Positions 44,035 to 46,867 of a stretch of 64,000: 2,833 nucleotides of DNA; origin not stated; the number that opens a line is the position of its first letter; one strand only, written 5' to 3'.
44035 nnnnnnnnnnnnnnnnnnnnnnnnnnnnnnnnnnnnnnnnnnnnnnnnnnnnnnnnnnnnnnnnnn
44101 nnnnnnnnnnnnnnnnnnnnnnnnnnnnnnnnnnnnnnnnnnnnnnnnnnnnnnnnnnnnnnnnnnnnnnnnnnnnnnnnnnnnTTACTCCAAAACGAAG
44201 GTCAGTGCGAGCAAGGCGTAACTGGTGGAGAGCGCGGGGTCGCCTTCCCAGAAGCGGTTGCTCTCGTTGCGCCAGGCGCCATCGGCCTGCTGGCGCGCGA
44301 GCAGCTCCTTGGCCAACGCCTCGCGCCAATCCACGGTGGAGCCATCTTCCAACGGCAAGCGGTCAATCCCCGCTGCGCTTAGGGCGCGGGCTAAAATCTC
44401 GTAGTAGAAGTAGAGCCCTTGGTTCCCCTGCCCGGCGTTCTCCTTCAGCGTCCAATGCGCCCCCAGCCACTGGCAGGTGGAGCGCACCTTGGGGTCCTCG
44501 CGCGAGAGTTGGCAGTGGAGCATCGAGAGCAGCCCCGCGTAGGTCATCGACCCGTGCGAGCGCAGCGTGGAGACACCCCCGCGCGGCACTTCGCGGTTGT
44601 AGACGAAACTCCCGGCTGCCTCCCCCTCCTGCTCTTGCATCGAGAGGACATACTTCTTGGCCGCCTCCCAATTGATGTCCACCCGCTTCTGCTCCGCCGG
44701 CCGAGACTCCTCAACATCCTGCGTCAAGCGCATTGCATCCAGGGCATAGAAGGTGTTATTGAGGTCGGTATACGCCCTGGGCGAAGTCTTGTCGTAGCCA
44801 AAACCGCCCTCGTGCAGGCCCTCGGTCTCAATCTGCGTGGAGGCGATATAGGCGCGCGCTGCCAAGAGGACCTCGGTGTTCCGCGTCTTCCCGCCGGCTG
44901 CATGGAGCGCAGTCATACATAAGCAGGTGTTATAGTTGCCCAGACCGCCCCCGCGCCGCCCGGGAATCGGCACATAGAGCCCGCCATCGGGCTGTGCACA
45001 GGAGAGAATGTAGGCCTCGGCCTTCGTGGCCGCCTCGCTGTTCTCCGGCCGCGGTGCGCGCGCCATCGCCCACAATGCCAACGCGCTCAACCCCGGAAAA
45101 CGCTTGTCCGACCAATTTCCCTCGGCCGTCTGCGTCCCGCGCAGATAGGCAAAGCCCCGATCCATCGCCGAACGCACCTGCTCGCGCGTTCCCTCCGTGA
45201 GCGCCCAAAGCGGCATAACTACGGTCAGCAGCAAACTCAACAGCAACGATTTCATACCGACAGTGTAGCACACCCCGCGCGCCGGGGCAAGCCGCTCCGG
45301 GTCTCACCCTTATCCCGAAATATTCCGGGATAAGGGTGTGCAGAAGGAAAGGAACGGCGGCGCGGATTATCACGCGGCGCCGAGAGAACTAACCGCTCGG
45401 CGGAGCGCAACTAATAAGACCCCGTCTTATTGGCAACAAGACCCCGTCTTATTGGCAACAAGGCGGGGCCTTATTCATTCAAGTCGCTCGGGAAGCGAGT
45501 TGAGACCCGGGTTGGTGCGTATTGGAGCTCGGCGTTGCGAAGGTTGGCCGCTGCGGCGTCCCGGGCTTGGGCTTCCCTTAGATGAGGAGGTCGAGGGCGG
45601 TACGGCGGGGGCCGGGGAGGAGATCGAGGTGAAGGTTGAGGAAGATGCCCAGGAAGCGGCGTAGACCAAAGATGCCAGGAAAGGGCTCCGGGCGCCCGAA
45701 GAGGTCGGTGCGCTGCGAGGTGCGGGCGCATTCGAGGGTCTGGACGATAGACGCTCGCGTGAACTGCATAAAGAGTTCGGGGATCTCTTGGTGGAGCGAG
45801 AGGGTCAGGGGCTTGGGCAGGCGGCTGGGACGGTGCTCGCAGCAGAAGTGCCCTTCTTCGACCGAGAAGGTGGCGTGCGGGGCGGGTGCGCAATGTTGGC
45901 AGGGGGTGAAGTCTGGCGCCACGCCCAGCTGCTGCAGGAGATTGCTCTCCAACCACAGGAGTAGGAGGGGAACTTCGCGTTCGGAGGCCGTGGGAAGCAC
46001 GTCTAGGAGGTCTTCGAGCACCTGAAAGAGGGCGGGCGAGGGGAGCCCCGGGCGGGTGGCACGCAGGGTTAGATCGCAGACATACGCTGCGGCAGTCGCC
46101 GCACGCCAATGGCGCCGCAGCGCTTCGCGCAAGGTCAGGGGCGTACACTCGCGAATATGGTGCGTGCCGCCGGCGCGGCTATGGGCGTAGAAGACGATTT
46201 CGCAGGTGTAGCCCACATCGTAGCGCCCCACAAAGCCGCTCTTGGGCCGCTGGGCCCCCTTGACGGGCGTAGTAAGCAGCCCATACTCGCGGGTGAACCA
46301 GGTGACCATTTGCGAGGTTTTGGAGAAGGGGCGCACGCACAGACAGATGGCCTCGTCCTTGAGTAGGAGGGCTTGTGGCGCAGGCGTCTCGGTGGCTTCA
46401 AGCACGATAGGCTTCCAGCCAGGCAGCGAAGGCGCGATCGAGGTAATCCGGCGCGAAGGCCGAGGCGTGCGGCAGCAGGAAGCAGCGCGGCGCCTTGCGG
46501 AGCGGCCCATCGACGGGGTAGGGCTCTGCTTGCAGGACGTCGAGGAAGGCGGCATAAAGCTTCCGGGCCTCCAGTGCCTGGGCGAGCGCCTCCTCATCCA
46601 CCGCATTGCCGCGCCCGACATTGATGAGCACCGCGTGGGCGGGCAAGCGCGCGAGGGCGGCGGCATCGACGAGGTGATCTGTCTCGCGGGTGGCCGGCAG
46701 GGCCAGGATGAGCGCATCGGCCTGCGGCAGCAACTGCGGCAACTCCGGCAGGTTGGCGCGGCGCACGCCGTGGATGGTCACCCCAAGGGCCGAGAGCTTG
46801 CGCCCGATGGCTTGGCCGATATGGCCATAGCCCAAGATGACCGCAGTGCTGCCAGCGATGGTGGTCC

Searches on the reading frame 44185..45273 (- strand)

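Call 51: search_protein_families(library=pfam, proteins=[window:44185-45273:-], max_evalue=0.001)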
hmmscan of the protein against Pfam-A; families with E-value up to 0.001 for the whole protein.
window:44185-45273:- (362 aa): 3 families
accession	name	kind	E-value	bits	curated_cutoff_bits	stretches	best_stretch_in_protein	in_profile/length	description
PF13243.12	SQHop_cyclase_C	-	1.4e-07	31.3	26.1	0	114-342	5-234/319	Squalene-hopene cyclase C-terminal domain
PF00432.27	Prenyltrans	-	2.9e-05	24.1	26.5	1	78-272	48-207/304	Prenyltransferase alpha-alpha toroid domain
PF13249.12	SQHop_cyclase_N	-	0.00069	19.3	26.2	0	43-145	7-105/291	Squalene-hopene cyclase N-terminal domain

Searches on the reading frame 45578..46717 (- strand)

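Call 51: search_protein_families(library=pfam, proteins=[window:45578-46717:-], max_evalue=0.001)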
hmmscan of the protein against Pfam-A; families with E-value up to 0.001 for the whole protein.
window:45578-46717:- (379 aa): 2 families
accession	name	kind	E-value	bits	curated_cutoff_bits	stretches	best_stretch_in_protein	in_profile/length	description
PF02565.21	RecO_C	-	2.1e-15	57.3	22.1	1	202-299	2-98/157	Recombination protein O C terminal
PF11967.14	RecO_N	-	1.7e-09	38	27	1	119-193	4-76/80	Recombination protein O N terminal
